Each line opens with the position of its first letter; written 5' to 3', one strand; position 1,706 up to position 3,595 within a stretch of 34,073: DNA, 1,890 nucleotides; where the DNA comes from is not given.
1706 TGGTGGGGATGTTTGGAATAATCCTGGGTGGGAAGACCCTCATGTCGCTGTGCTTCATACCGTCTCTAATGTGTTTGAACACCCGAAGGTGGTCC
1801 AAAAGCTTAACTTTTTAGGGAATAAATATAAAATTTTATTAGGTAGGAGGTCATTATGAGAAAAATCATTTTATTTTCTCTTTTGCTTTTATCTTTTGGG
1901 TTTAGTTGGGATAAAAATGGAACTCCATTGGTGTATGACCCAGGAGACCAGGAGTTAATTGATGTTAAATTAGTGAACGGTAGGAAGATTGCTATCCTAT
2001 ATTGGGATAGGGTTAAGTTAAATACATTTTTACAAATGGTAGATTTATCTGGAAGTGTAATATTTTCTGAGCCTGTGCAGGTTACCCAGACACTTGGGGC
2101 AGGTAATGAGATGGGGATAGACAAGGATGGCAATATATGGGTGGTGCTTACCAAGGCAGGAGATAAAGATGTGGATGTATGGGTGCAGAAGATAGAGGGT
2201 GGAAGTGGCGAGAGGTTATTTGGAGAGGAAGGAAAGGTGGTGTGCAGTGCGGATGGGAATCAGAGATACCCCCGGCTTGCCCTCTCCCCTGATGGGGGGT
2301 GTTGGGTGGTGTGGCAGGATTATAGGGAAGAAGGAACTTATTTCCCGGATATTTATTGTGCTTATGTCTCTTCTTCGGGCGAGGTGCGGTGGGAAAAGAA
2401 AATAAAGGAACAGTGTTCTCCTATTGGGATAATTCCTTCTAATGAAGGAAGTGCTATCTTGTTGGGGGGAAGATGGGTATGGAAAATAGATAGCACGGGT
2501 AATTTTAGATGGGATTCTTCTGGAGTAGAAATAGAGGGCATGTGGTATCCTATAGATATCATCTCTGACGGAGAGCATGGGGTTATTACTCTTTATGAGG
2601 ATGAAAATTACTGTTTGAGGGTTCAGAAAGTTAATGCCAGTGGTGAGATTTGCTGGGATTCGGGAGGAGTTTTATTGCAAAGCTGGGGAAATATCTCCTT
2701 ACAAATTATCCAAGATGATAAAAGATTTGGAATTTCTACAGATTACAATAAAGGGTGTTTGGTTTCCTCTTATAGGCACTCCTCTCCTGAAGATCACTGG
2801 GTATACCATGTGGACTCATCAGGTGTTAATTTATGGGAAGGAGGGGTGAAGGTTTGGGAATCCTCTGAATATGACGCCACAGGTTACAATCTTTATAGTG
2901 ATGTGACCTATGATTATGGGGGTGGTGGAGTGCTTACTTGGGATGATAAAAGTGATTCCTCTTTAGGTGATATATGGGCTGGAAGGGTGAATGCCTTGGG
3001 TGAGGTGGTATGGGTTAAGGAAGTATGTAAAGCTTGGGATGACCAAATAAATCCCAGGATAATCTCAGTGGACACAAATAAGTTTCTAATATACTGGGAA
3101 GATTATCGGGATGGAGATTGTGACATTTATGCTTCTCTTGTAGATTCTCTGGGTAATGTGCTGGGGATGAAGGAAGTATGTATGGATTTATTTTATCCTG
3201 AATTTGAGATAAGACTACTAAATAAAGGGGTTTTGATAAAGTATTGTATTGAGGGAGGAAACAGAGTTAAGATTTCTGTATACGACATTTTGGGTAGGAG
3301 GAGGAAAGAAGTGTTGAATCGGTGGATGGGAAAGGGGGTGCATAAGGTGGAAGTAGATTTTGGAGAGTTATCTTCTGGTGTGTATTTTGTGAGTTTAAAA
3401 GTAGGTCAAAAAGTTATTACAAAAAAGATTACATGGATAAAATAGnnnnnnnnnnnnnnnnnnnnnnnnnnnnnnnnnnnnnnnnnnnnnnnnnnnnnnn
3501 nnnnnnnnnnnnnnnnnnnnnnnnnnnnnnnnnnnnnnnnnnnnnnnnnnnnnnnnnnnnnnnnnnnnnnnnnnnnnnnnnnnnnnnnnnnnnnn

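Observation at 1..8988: Tandem array of S/L gene pairs encoding an unclassified repeat family exported through T9SS-type CTDs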

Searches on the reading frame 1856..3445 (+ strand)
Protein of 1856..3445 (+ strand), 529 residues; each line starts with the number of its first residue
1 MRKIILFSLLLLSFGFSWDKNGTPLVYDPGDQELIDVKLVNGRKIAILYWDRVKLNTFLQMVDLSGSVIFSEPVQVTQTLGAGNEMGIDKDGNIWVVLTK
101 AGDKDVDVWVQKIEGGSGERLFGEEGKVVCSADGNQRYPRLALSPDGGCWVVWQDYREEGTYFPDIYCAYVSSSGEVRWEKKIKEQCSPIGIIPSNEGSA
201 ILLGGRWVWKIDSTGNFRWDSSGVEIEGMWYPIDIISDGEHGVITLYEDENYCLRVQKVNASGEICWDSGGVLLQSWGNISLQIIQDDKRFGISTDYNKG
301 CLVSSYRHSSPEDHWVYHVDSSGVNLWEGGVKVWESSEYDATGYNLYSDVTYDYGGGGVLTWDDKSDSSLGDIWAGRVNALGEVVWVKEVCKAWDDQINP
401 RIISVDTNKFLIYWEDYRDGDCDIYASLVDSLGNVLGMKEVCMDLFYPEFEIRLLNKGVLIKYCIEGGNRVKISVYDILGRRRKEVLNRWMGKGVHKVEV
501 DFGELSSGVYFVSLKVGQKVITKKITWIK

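Call 6: search_protein_families(library=pfam, proteins=[window:1856-3445:+], max_evalue=1)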
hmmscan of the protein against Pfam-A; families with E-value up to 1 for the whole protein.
window:1856-3445:+ (529 aa): 1 family
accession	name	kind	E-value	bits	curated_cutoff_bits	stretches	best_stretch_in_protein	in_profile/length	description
PF18962.6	Por_Secre_tail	-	4e-06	27.5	27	1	469-525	20-73/75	Secretion system C-terminal sorting domain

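Call 8: search_protein_families(library=ncbifam, proteins=[window:1856-3445:+], max_evalue=1)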
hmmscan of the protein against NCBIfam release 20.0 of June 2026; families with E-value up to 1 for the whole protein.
window:1856-3445:+ (529 aa): 3 families
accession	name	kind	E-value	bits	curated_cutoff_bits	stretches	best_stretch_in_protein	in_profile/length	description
TIGR04183.1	Por_Secre_tail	domain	2.4e-08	33.8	23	1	459-525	9-69/72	T9SS type A sorting domain-containing protein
TIGR04275.1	beta_prop_Msarc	repeat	0.0035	17.1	85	1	414-426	23-35/40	beta-propeller repeat protein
NF038113.1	T9SSA_dep_M36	equivalog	0.023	12.8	885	1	461-525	806-866/869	T9SS-dependent M36 family metallopeptidase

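Call 9: find_homologous_proteins(query=window:1856-3445:+, max_evalue=0.001)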
Query window:1856-3445:+ (529 aa): 101 proteins with E <= 0.001 among 8000 candidates.
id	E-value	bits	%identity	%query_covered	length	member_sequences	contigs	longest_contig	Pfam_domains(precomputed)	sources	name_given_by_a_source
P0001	0.0e+0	1227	100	100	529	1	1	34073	PF18962.8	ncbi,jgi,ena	-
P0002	2.8e-70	256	35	99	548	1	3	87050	-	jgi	jgi:hypothetical protein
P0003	4.1e-58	216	26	69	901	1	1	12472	-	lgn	-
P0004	2.9e-57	213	33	98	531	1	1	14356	PF18962.8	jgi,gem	-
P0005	1.6e-54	204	25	69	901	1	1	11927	PF24797.2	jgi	jgi:hypothetical protein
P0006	1.8e-54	204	23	90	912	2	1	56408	-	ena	-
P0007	5.3e-52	195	31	100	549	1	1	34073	PF18962.8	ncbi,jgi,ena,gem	-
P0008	1.8e-49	187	26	65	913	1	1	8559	PF07372.18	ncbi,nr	ncbi:MAG: hypothetical protein PHG97_02965 [Candidatus Margulisbacteria bacterium]|nr:hypothetical p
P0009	9.4e-43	165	27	81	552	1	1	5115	PF18962.8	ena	-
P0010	8.3e-42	162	25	97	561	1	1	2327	PF18962.8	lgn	-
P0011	1.0e-41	161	25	97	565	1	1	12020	PF18962.8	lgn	-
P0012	1.9e-41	161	28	81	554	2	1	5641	PF18962.8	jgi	jgi:hypothetical protein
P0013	5.3e-41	159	27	81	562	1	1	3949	PF18962.8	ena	-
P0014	1.7e-40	157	25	97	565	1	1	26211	PF18962.8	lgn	-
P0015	1.6e-39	154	27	81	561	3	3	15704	PF18962.8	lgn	-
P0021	8.6e-33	132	22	97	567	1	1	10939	PF07372.18,PF18962.8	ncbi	ncbi:MAG: T9SS type A sorting domain-containing protein [Bacteroidota bacterium]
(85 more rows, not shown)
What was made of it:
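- Checked: This is independent of chance: L1 finds 100 database relatives down to E=1e-70 (call 9).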

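Call 10: find_encoding_contigs(protein=window:1856-3445:+, flank=10000, max_places=6)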
Protein window:1856-3445:+ (529 aa): 1 contig read that carries it; 1 place shown.
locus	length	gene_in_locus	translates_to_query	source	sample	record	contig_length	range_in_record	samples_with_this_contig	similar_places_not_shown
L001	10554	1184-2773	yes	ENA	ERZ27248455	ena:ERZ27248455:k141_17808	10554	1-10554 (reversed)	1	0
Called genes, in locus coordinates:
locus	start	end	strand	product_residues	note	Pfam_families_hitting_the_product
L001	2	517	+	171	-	?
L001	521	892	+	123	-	-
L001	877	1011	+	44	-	-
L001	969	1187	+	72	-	-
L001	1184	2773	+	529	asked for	PF18962:Por_Secre_tail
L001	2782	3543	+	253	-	-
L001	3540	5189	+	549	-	PF18962:Por_Secre_tail (faint)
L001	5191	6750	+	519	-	-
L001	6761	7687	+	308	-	-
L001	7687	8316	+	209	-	PF18962:Por_Secre_tail (weak)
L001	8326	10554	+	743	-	?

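Call 11: list_cluster_members(proteins=[window:1856-3445:+, window:4212-5861:+, window:5863-7422:+, window:8998-12786:+, window:14787-17333:-, window:19318-21153:-, window:21141-22445:-, window:27298-28572:+, P0002, P0004])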
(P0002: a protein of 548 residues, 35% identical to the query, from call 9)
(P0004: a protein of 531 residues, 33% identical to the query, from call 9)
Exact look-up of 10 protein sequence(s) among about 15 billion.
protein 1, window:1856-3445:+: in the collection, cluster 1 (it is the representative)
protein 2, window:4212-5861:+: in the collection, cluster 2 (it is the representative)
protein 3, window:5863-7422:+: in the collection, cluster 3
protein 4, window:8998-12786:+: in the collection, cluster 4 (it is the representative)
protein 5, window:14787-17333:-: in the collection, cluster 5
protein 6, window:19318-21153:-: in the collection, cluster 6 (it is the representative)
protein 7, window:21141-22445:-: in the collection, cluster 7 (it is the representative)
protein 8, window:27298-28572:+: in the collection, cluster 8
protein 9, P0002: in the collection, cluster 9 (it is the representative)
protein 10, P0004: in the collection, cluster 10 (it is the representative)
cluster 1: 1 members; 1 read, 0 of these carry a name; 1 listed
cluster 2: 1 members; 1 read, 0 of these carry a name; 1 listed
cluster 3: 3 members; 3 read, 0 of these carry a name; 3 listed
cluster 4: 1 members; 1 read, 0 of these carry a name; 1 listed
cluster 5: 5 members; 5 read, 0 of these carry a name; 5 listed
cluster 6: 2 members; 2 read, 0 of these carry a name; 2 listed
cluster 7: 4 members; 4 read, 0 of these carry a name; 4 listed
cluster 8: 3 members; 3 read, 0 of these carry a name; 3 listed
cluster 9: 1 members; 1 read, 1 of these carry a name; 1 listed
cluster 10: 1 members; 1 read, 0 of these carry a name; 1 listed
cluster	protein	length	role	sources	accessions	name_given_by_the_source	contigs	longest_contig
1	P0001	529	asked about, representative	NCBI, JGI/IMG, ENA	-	-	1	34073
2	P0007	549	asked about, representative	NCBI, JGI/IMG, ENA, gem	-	-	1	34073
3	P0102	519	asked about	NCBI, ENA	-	-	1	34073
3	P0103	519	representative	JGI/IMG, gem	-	-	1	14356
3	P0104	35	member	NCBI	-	-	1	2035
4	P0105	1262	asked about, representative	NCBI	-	-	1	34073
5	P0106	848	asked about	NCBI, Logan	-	-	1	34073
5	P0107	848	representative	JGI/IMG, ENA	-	-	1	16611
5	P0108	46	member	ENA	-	-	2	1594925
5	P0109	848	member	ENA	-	-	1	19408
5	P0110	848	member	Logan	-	-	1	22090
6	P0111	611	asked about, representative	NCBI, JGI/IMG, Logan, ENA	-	-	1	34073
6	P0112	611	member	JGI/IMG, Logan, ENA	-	-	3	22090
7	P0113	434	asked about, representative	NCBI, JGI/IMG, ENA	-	-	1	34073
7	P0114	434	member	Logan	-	-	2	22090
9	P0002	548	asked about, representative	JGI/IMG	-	hypothetical protein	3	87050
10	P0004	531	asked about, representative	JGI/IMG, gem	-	-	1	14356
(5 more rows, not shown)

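Call 15: find_encoding_contigs(protein=P0004, flank=10000, max_places=4)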
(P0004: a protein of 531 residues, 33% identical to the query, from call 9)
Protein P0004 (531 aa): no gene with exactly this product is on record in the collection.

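Call 16: find_encoding_contigs(protein=P0002, flank=10000, max_places=4)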
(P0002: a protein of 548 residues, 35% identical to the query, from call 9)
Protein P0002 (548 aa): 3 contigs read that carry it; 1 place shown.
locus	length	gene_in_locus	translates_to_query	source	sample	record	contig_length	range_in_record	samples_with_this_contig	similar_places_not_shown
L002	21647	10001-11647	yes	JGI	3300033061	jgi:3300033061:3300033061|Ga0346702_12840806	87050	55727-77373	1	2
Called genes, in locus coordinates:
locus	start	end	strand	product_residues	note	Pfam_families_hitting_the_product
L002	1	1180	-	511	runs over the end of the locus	PF06739:SBBP (faint), PF15942:DUF4751 (faint), PF13860:FlgD_ig, PF18962:Por_Secre_tail (weak)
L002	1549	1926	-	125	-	PF13568:OMP_b-brl_2 (weak)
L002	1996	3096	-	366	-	-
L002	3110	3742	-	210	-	PF13505:OMP_b-brl (weak), PF13568:OMP_b-brl_2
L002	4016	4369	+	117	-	PF05635:23S_rRNA_IVP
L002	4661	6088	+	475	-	PF00749:tRNA-synt_1c, PF19269:Anticodon_2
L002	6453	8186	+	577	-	PF13174:TPR_6 (faint), PF23914:TPR_CcmH_CycH (faint), PF13424:TPR_12 (faint), PF14559:TPR_19 (faint), PF14863:Alkyl_sulf_dimr (faint), PF00515:TPR_1 (faint), PF07719:TPR_2 (weak), PF13181:TPR_8 (faint), +5 more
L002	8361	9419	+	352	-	PF13103:TonB_2 (weak), PF03544:TonB_C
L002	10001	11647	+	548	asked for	-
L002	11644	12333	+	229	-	-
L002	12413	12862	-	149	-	-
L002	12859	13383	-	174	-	PF04542:Sigma70_r2, PF08281:Sigma70_r4_2, PF04545:Sigma70_r4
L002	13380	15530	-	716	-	PF13176:TPR_7 (faint), PF13428:TPR_14 (faint), PF14559:TPR_19 (faint), PF28495:TMEM260_2, PF13181:TPR_8 (faint)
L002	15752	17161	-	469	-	-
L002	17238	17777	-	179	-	PF03734:YkuD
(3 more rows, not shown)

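Call 19: find_encoding_contigs(protein=P0103, flank=10000, max_places=4)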
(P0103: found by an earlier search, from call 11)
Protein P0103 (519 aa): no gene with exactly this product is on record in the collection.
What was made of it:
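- Tried and rejected: find_encoding_contigs for P0004 and P0103 (sister 14,356-bp contig): not on record (calls 15, 19).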

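Call 32: predict_structure(alignment_id=A1)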
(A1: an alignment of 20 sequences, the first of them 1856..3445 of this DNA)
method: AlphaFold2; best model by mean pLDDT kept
length: 529 residues; sequences in the alignment: 20
mean_pLDDT: 85.0   pTM: 0.76
mean pLDDT of the five models: 85.0, 84.3, 84.2, 84.1, 83.5
residues with pLDDT >= 90: 281; 70-90: 177; 50-70: 37; < 50: 34
segments of 3 or more residues with pLDDT < 50: 1-16, 281-288, 438-446
pLDDT, mean of each block of 10 residues (from residue 1): 35 53 86 93 91 93 85 91 92 95 84 95 96 91 96 86 88 97 86 90 94 95 92 91 93 93 92 82 51 92 82 89 93 79 70 92 75 92 94 86 90 90 92 70 48 78 75 91 88 74 86 87 85
secondary structure, 60 per line:
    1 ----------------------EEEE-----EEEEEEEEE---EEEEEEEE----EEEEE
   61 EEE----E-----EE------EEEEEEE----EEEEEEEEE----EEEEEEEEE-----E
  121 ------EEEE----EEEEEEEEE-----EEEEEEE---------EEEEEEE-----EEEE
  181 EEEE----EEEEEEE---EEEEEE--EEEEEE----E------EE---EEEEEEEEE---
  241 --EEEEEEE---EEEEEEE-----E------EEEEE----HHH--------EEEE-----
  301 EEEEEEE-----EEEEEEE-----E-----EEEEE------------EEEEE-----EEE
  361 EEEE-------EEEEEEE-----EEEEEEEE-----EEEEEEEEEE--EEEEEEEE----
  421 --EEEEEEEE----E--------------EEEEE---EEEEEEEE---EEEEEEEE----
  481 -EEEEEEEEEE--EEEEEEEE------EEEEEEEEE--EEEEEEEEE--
elements in order: E23-26 E32-40 E44-51 E56-63 E82-88 E93-101 E106-114 E127-130 E135-143 E149-155 E165-171 E177-184 E189-195 E199-204 E207-212 E229-237 E243-249 E253-259 E272-276 E292-295 E301-307 E313-319 E331-335 E348-352 E358-364 E372-378 E384-391 E397-406 E409-416 E423-430 E450-454 E458-465 E469-476 E482-491 E494-501 E508-516 E519-527
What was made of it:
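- On TIGR04275 beta_prop_Msarc repeat proteins: The AlphaFold2 model has about 8 four-stranded blades (call 32).
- On PorZ: Single propeller (call 32).
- AlphaFold2 model of L1: pLDDT 85, 30 strands in 8 groups plus a 7-strand sandwich (call 32).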

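Call 37: search_protein_families(library=pfam, proteins=[P0021, P0008], max_evalue=0.1)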
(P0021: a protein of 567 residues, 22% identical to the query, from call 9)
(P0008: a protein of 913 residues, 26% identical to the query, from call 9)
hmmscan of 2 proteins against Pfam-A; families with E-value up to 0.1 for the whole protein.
P0021 (567 aa): 5 families
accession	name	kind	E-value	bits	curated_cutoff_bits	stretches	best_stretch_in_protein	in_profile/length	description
PF18962.6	Por_Secre_tail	-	3.4e-07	30.9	27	1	480-566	1-75/75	Secretion system C-terminal sorting domain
PF07372.17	DUF1491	-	5.6e-06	27.1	25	0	158-194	28-64/104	Protein of unknown function (DUF1491)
PF10358.15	NT-C2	-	0.0097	16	25.2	1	480-519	53-91/143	N-terminal C2 in EEIG1 and EHBP1 proteins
PF21910.2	GH85_C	-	0.021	15.7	27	0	214-249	16-52/95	GH85 endohexosaminidases, C-terminal domain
PF14061.12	Mtf2_C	-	0.027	15.1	27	0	281-300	21-40/48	Polycomb-like MTF2 factor 2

P0008 (913 aa): 2 families
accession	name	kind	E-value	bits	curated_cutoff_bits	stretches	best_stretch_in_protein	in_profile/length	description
PF07372.17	DUF1491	-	5.7e-06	27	25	0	344-411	28-98/104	Protein of unknown function (DUF1491)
PF18505.6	DUF5619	-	0.0007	20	25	0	676-707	33-62/85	Domain of unknown function (DUF5619)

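Call 38: fold_search(model_id=the predicted structure, library=pdb)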
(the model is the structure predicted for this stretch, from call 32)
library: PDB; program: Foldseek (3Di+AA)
matches with E <= 10: 1036; with E <= 0.001: 331
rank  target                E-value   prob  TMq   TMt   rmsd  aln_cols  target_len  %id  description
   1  7ron                  6.0e-10  1.00  0.44  0.37  13.1       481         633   15  Crystal structure of the Friedel-Crafts alkylating enzyme CylK from Cylindospermum licheniforme (released 2022-03-23)
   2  2ber                  5.8e-09  1.00  0.30  0.27  19.2       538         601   10  Y370G Active Site Mutant of the Sialidase from Micromonospora viridifaciens in complex with beta-Neu5Ac (sialic acid). (released 2005-04-04)
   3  5m11                  8.5e-09  1.00  0.20  0.15  21.4       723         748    9  Structural and functional probing of PorZ, an essential bacterial surface component of the type-IX secretion system of h (released 2016-11-09)
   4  7fh6                  9.9e-09  1.00  0.43  0.36  13.8       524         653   15  Friedel-Crafts alkylation enzyme CylK (released 2022-02-16)
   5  8f5o_B                1.4e-08  1.00  0.27  0.14  23.1       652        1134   10  Structure of Leishmania tarentolae IFT-A (state 1) (released 2022-12-21)
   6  6fhx_A                1.7e-08  1.00  0.44  0.62   7.8       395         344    9  Photorhabdus asymbiotica lectin (PHL) in complex with synthetic C-fucoside (released 2019-01-30)
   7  1eut                  2.0e-08  1.00  0.31  0.29  18.7       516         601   10  SIALIDASE, LARGE 68KD FORM, COMPLEXED WITH GALACTOSE (released 1997-01-11)
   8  2w38                  2.3e-08  1.00  0.34  0.39  16.2       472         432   12  Crystal structure of the pseudaminidase from Pseudomonas aeruginosa (released 2008-12-23)
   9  7esn_A                2.7e-08  1.00  0.43  0.51  11.5       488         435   13  Crystal structure of a L-rhamnose-alpha-1,4-D-glucuronate lyase from Fusarium oxysporum 12S, H105F Rha-GlcA complex (released 2021-08-04)
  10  2ecf                  3.2e-08  1.00  0.36  0.29  16.1       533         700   11  Crystal Structure of Dipeptidyl Aminopeptidase IV from Stenotrophomonas maltophilia (released 2008-02-26)
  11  3h6j                  4.1e-08  1.00  0.33  0.38  16.4       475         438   11  Crystal structure of a putative neuraminidase from Pseudomonas aeruginosa (released 2009-05-12)
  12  1wcq_A                5.2e-08  1.00  0.31  0.28  19.0       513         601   10  Mutagenesis of the Nucleophilic Tyrosine in a Bacterial Sialidase to Phenylalanine. (released 2005-10-12)
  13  7esl                  6.3e-08  1.00  0.41  0.50   9.8       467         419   12  Crystal structure of a L-rhamnose-alpha-1,4-D-glucuronate lyase from Fusarium oxysporum 12S, N247A N-glycan free form (released 2021-08-04)
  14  8hmc_B                8.7e-08  1.00  0.37  0.18  23.8       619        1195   11  base module state 1 of Tetrahymena IFT-A (released 2023-06-14)
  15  3v9f_A                1.1e-07  1.00  0.28  0.22  19.2       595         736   10  Crystal Structure of the extracellular domain of the putative hybrid two component system BT3049 from B. thetaiotaomic (released 2012-03-14)
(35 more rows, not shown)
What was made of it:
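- On PorZ: TM 0.20 to 5m11 (call 38).
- Closest known: PorZ. Same: Foldseek E=8.5e-9 (call 38).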

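Call 62: search_protein_families(library=ncbifam, proteins=[P0021, P0009], max_evalue=0.01)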
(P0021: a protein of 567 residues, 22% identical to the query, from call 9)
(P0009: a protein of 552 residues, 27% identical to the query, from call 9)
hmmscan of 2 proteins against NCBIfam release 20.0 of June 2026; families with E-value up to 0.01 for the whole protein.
P0021 (567 aa): 3 families
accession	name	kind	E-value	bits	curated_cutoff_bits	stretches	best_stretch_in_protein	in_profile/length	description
TIGR04275.1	beta_prop_Msarc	repeat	8.3e-22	76.7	85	4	88-125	3-35/40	beta-propeller repeat protein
TIGR04183.1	Por_Secre_tail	domain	5.6e-08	32.6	23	1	480-566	1-71/72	T9SS type A sorting domain-containing protein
NF047807.1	LIC10920_lipo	equivalog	0.0088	15.4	210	0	405-430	116-141/217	LIC10920 family plasminogen-binding lipoprotein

P0009 (552 aa): 4 families
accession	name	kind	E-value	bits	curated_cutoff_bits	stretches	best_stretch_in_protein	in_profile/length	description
TIGR04275.1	beta_prop_Msarc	repeat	3.3e-18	65.2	85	2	44-61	18-35/40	beta-propeller repeat protein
TIGR04183.1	Por_Secre_tail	domain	5.9e-14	51.8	23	1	474-550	2-71/72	T9SS type A sorting domain-containing protein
NF052323.1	T9SSA_dep_M6i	equivalog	1.7e-08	32.9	600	1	473-547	960-1033/1043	T9SS-dependent M6-like inactivated metalloprotease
NF038113.1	T9SSA_dep_M36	equivalog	4.7e-08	31.6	885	1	471-550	793-868/869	T9SS-dependent M36 family metallopeptidase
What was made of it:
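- On TIGR04275 beta_prop_Msarc repeat proteins: L1 hits P0009 and P0021 at E=1e-33 to 1e-43 (call 9); these score 65-77 bits on TIGR04275 (call 62).
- Closest known: NCBIfam TIGR04275 'beta_prop_Msarc' beta-propeller repeat proteins. Same: Relatives retrieved with the window proteins pass the curated cut-off (call 62).
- Relatives pass TIGR04275 (call 62).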
